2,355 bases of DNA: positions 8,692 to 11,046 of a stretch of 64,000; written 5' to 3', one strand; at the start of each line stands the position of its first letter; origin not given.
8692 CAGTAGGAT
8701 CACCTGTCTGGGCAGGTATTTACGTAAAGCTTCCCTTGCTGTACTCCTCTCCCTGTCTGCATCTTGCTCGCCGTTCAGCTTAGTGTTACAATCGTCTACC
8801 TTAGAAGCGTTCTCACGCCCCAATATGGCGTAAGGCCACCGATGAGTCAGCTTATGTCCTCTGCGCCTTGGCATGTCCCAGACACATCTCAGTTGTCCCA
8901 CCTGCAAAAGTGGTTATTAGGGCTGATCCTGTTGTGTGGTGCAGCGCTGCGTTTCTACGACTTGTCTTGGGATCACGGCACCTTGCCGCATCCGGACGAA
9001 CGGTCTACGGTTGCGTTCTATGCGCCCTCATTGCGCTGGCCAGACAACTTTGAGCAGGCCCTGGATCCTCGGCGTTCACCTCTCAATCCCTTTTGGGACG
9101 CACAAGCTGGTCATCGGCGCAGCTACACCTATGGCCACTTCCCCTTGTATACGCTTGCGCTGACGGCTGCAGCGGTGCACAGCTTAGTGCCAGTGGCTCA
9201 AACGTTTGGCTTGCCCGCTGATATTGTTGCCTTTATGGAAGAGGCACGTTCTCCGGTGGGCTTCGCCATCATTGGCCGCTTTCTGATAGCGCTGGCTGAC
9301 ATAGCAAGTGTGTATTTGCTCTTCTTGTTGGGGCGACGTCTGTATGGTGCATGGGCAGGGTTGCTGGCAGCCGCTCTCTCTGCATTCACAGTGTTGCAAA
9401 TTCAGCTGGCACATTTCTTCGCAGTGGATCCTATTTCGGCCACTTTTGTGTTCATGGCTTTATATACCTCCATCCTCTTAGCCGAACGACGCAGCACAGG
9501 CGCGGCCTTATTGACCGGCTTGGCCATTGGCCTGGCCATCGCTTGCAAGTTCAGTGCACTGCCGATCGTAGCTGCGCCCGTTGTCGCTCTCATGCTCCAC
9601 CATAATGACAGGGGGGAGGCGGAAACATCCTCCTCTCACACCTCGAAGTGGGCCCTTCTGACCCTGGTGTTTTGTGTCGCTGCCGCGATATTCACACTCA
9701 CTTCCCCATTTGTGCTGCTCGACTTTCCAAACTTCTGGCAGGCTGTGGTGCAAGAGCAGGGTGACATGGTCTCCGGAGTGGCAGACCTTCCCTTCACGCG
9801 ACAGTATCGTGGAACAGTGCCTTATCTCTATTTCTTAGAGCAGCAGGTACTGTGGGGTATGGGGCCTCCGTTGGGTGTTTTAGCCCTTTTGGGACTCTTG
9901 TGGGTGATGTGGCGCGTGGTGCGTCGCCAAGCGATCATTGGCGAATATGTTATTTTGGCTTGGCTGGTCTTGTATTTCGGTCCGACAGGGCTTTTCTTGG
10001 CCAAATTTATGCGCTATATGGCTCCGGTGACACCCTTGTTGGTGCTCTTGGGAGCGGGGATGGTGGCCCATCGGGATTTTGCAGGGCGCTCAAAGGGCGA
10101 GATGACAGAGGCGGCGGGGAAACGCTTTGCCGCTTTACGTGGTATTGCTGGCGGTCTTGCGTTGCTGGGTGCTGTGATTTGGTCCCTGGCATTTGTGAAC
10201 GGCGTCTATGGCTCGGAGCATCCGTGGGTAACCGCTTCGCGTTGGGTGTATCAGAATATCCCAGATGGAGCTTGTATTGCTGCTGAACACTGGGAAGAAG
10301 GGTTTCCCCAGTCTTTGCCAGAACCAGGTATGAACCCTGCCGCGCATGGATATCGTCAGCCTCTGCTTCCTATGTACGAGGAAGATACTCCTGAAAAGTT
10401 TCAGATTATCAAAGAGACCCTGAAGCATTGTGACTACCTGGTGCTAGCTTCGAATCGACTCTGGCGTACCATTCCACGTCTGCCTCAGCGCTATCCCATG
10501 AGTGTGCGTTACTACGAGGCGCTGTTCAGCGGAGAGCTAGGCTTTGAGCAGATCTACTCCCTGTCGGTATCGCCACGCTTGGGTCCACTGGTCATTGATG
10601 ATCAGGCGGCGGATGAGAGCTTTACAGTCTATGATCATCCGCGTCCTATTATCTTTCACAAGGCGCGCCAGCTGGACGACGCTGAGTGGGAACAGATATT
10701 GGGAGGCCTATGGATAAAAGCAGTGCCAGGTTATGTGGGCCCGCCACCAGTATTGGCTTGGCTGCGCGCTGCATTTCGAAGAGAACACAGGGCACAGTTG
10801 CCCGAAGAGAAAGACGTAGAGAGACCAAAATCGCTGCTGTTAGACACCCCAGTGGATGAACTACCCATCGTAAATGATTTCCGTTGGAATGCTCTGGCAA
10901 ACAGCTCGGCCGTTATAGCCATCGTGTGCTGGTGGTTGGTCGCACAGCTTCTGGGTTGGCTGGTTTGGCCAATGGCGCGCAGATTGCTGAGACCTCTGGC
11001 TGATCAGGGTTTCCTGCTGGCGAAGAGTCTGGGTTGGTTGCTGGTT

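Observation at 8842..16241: Two translationally coupled giant 'YYY' membrane proteins; the first is a GT-C-like + YYY fusion I do not recognise as a described architecture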

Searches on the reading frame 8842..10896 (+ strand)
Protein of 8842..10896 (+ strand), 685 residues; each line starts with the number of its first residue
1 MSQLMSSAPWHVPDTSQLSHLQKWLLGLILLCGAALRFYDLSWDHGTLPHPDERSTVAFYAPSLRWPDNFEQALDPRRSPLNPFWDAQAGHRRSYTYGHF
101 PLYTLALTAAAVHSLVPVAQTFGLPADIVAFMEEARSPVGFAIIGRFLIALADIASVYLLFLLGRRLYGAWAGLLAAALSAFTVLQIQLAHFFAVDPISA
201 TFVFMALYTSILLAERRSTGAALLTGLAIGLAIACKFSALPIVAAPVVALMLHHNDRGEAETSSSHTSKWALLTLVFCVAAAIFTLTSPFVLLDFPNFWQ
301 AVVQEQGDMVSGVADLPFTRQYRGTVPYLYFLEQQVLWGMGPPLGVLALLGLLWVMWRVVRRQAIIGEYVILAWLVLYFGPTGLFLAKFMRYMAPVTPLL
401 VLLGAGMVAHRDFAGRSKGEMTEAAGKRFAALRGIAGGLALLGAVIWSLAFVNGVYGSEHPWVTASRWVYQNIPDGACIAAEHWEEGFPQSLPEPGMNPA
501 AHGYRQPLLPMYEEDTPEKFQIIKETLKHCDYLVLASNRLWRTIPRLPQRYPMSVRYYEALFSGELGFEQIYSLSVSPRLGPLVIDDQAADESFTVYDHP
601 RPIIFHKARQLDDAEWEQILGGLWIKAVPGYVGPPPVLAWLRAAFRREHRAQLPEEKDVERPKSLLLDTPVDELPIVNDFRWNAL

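Call 28: predict_structure(alignment_id=A2)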
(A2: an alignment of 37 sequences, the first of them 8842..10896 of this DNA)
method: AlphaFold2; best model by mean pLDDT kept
length: 685 residues; sequences in the alignment: 37
mean_pLDDT: 82.2   pTM: 0.84
mean pLDDT of the five models: 82.2, 82.0, 80.6, 80.2, 76.7
residues with pLDDT >= 90: 359; 70-90: 170; 50-70: 91; < 50: 65
segments of 3 or more residues with pLDDT < 50: 1-15, 259-264, 413-418, 648-667, 677-685
pLDDT, mean of each block of 10 residues (from residue 1): 39 65 98 95 79 79 89 93 90 84 92 95 95 92 93 96 95 97 90 84 97 92 97 88 93 63 62 97 95 92 78 57 58 84 94 96 93 87 57 85 94 52 68 93 95 89 90 95 66 86 91 89 97 80 75 93 96 87 82 56 93 97 88 65 59 35 43 51 41
secondary structure, 60 per line:
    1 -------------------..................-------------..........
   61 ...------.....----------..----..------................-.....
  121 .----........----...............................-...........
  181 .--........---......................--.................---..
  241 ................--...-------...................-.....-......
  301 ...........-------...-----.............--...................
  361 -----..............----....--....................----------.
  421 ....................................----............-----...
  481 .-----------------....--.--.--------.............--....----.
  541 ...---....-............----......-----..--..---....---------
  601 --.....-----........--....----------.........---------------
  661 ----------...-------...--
elements in order (helices of 4 or more, strands of 3 or more residues): H20-37 H51-63 H70-74 H99-114 H116-121 H126-133 H138-168 H170-181 H184-191 H195-216 H219-235 H239-256 H269-287 H289-293 H295-311 H327-339 H342-360 H366-379 H384-387 H390-409 H420-456 H461-472 E478-481 H499-502 H517-529 E532-535 H540-543 H547-550 H552-563 E568-573 H588-591 E603-607 H613-620 H623-626 H637-645

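Call 31: fold_search(model_id=the predicted structure, library=pdb)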
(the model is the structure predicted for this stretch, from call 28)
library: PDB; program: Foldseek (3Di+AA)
matches with E <= 10: 309; with E <= 0.001: 28
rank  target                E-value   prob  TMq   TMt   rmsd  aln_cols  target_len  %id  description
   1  7oci_F                2.4e-09  1.00  0.42  0.44  16.6       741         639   12  Cryo-EM structure of yeast Ost6p containing oligosaccharyltransferase complex (released 2022-02-16)
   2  9n9j_I                1.5e-08  1.00  0.44  0.43  11.1       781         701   14  Structure of a GRP94 folding intermediate engaged with a CCDC134- and FKBP11-bound secretory translocon (released 2025-11-19)
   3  8age_A                1.7e-08  1.00  0.43  0.46  16.7       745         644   15  Structure of yeast oligosaccharylransferase complex with acceptor peptide bound (released 2022-12-07)
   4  7e9s_A                4.0e-08  1.00  0.41  0.34  12.4       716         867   15  Archaeal oligosaccharyltransferase AglB from Archaeoglobus fulgidus in complex with an inhibitory peptide and a dolich (released 2021-09-08)
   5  6s7o_A                7.4e-08  1.00  0.43  0.45  11.4       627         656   15  Cryo-EM structure of human oligosaccharyltransferase complex OST-A (released 2019-12-18)
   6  3waj                  7.4e-08  1.00  0.40  0.35  14.2       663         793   14  Crystal structure of the Archaeoglobus fulgidus oligosaccharyltransferase (O29867_ARCFU) complex with Zn and sulfate (released 2013-10-30)
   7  6ftg_5                7.4e-08  1.00  0.40  0.42  10.3       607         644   15  Subtomogram average of OST-containing ribosome-translocon complexes from canine rough microsomal membranes (released 2018-03-21)
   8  5gmy_A                7.7e-08  1.00  0.39  0.33  15.2       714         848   15  Crystal structure of the Archaeoglobus fulgidus oligosaccharyltransferase (O29867_ARCFU) tethered with an acceptor pep (released 2017-02-01)
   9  8b6l_I                8.0e-08  1.00  0.43  0.43  11.4       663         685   15  Subtomogram average of the human Sec61-TRAP-OSTA-translocon (released 2022-12-07)
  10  6c26_A                8.0e-08  1.00  0.40  0.42  15.3       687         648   14  The Cryo-EM structure of a eukaryotic oligosaccharyl transferase complex (released 2018-01-31)
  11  8pn9_A                9.1e-08  1.00  0.43  0.44  11.4       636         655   14  Structure of human oligosaccharyltransferase OST-A complex bound to NGI-1 (released 2024-05-08)
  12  6ezn_F                1.2e-07  1.00  0.40  0.42  13.6       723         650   14  Cryo-EM structure of the yeast oligosaccharyltransferase (OST) complex (released 2018-01-17)
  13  3wak                  1.4e-07  1.00  0.40  0.33  12.8       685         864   16  Crystal structure of the Archaeoglobus fulgidus oligosaccharyltransferase (O29867_ARCFU) in the apo form (released 2013-10-30)
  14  8agc_A                2.1e-07  1.00  0.44  0.44  12.3       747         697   13  Structure of yeast oligosaccharylransferase complex with lipid-linked oligosaccharide and non-acceptor peptide bound (released 2022-12-07)
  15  6s7t_A                2.6e-07  1.00  0.40  0.39  12.4       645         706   13  Cryo-EM structure of human oligosaccharyltransferase complex OST-B (released 2019-12-18)
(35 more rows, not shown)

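Call 65: search_protein_representatives(protein=window:8842-10896:+)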
Query: 685 residues. Proteins with E-value up to 0.001 (for the whole library): 6830; up to 1e-10: 3402; up to 1e-30: 1439. The best 150 are listed.
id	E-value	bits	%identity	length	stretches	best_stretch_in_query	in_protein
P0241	0.0e+00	1075.6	82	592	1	25-603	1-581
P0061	1.1e-242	823.7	61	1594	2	18-430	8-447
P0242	2.0e-198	677.4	53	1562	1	25-685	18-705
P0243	1.1e-197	674.9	52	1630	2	24-410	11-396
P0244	1.3e-168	578.9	48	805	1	25-647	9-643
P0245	1.7e-163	561.9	49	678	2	20-408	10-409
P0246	1.0e-162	559.4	49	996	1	31-641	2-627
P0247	1.5e-160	552.2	47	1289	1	25-684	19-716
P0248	1.3e-159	549.1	50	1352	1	24-685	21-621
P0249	1.2e-156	539.3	46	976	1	24-685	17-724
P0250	5.9e-154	530.4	46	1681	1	22-683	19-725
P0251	7.8e-152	523.4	46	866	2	24-638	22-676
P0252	2.3e-151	521.8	45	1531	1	25-683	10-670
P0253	5.0e-148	510.8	46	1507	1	26-685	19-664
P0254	5.8e-148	510.6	62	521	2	439-685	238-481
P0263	1.9e-119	416.4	37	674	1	27-647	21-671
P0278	8.0e-103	361.4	43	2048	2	25-423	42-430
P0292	1.0e-97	344.5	38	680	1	25-620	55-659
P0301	1.6e-94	333.9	38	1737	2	22-587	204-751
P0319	2.1e-90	320.4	42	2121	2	297-620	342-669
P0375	3.4e-81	289.9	37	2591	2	345-684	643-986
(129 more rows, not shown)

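Call 66: find_encoding_contigs(protein=P0263, flank=8000, max_places=2)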
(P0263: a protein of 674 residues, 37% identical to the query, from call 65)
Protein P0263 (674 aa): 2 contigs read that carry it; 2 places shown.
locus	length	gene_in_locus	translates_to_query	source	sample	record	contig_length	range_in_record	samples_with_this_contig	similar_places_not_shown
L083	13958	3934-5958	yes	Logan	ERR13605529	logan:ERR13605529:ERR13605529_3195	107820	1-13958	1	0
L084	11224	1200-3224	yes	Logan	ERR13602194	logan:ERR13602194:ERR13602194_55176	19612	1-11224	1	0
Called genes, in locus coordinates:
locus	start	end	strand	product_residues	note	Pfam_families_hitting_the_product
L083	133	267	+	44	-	-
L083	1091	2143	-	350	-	PF02746:MR_MLE_N, PF13378:MR_MLE_C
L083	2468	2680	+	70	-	-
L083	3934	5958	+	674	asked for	PF13231:PMT_2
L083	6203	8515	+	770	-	PF10060:DUF2298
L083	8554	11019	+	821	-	PF10060:DUF2298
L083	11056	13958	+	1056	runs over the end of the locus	PF13231:PMT_2, PF01436:NHL (weak)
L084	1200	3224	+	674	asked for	PF13231:PMT_2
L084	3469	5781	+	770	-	PF10060:DUF2298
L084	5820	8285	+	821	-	PF10060:DUF2298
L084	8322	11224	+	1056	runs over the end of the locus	PF13231:PMT_2, PF01436:NHL (weak)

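Call 67: find_encoding_contigs(protein=P0292, flank=8000, max_places=2)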
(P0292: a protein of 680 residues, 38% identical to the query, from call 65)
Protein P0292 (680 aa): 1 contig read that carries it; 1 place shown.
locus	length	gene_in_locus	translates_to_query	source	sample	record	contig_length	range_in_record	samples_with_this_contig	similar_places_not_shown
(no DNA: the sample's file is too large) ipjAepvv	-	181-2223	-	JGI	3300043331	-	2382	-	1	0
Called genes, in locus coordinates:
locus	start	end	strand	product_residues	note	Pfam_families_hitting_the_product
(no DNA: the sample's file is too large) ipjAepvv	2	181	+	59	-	?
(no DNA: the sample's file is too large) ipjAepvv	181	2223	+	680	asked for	PF02366:PMT, PF13231:PMT_2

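Call 69: search_protein_families(library=pfam, proteins=[P0375, P0319, P0278, P0301, P0244], max_evalue=0.001)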
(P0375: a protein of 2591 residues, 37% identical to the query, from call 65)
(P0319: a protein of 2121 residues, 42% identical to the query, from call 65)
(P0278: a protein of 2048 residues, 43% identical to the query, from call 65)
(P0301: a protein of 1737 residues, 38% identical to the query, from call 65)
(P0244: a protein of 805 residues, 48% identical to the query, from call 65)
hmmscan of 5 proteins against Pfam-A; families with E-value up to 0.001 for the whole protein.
P0375 (2591 aa): 16 families
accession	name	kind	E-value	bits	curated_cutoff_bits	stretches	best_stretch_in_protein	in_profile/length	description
PF10060.15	DUF2298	-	3.3e-100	336.8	27.8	2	1036-1502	1-389/488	Uncharacterized membrane protein (DUF2298)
PF13414.12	TPR_11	-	8e-17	61.1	26.8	2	2482-2519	1-38/42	TPR repeat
PF13231.12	PMT_2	-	3.2e-14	53.9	26.1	1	333-439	24-132/160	Dolichyl-phosphate-mannose-protein mannosyltransferase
PF13428.12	TPR_14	-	1.1e-12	47.8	23.5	1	2476-2516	2-42/44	Tetratricopeptide repeat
PF13431.12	TPR_17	-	2.3e-12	46.6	24.4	0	2464-2495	2-33/34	Tetratricopeptide repeat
PF07719.23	TPR_2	-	1.9e-11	43.6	27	0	2548-2572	5-29/34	Tetratricopeptide repeat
PF13181.12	TPR_8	-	4e-10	39.5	25.7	0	2548-2573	5-30/34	Tetratricopeptide repeat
PF14559.12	TPR_19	-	4.8e-09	36.9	25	1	2454-2513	4-63/68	Tetratricopeptide repeat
PF00515.34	TPR_1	-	4.8e-09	36.1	27.8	0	2548-2572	5-29/34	Tetratricopeptide repeat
PF13174.12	TPR_6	-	1.8e-08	34.9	26.3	0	2545-2573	1-29/33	Tetratricopeptide repeat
PF13432.12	TPR_16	-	2.7e-08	34.5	32.7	2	2446-2509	2-65/65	Tetratricopeptide repeat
PF13424.12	TPR_12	-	9e-08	32.6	30.1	0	2475-2539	2-74/77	Tetratricopeptide repeat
PF02366.24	PMT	-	2.5e-07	31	22.7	1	334-442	86-200/245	Dolichyl-phosphate-mannose-protein mannosyltransferase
PF20308.4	TPR-S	-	0.00035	21.6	27.6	0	2457-2536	2-78/102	Tetratricopeptide Repeats-Sensor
PF14561.12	TPR_20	-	0.00071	20.3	25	0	2426-2497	7-80/90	Tetratricopeptide repeat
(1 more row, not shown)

P0319 (2121 aa): 17 families
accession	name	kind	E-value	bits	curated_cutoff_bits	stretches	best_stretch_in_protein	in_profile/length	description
PF10060.15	DUF2298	-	4.6e-107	359.4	27.8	2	770-1260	2-390/488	Uncharacterized membrane protein (DUF2298)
PF07719.23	TPR_2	-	8.5e-17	60.3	27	2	2042-2073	2-33/34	Tetratricopeptide repeat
PF13432.12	TPR_16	-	4.5e-15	56.2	32.7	2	2048-2105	4-61/65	Tetratricopeptide repeat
PF00515.34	TPR_1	-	1.6e-13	50.3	27.8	1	2043-2074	3-34/34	Tetratricopeptide repeat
PF13428.12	TPR_14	-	4.3e-13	49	23.5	0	2047-2083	7-43/44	Tetratricopeptide repeat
PF14559.12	TPR_19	-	1.2e-12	48.4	25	2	2052-2105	2-55/68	Tetratricopeptide repeat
PF13231.12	PMT_2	-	5.7e-12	46.6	26.1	1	150-259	23-132/160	Dolichyl-phosphate-mannose-protein mannosyltransferase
PF13414.12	TPR_11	-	7e-12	45.3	26.8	1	2048-2089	1-42/42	TPR repeat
PF13431.12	TPR_17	-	7e-10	38.8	24.4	0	2064-2095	2-33/34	Tetratricopeptide repeat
PF13181.12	TPR_8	-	1.5e-09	37.7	25.7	1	2076-2103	2-29/34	Tetratricopeptide repeat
PF02366.24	PMT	-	3.9e-09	36.9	22.7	1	146-265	80-204/245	Dolichyl-phosphate-mannose-protein mannosyltransferase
PF13174.12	TPR_6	-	1.2e-08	35.4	26.3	0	2076-2104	1-29/33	Tetratricopeptide repeat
PF13176.12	TPR_7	-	3.2e-06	27.3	27.9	0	2077-2102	1-28/36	Tetratricopeptide repeat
PF13424.12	TPR_12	-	9.8e-06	26.1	30.1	0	2044-2104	6-74/77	Tetratricopeptide repeat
PF09976.15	TPR_21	-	6.9e-05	23.1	25.5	0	2052-2108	124-179/193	Tetratricopeptide repeat-like domain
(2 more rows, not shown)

P0278 (2048 aa): 3 families
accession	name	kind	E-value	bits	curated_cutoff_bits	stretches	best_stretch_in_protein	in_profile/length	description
PF10060.15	DUF2298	-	2.2e-112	376.9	27.8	1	1248-1830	1-488/488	Uncharacterized membrane protein (DUF2298)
PF13231.12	PMT_2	-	2.8e-13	50.8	26.1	1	143-252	22-131/160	Dolichyl-phosphate-mannose-protein mannosyltransferase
PF02366.24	PMT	-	6e-12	46.1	22.7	1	146-257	86-203/245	Dolichyl-phosphate-mannose-protein mannosyltransferase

P0301 (1737 aa): 3 families
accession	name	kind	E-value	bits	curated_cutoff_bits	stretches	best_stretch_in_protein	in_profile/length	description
PF10060.15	DUF2298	-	2.2e-109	367.1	27.8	1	899-1473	2-488/488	Uncharacterized membrane protein (DUF2298)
PF13231.12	PMT_2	-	9e-15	55.7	26.1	1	310-417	25-132/160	Dolichyl-phosphate-mannose-protein mannosyltransferase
PF02366.24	PMT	-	5e-09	36.5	22.7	1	310-454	86-230/245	Dolichyl-phosphate-mannose-protein mannosyltransferase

P0244 (805 aa): 2 families
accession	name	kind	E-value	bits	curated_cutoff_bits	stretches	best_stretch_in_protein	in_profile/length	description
PF13231.12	PMT_2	-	1.3e-14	55.2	26.1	1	126-242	20-137/160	Dolichyl-phosphate-mannose-protein mannosyltransferase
PF02366.24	PMT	-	2.4e-08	34.3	22.7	1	125-244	80-205/245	Dolichyl-phosphate-mannose-protein mannosyltransferase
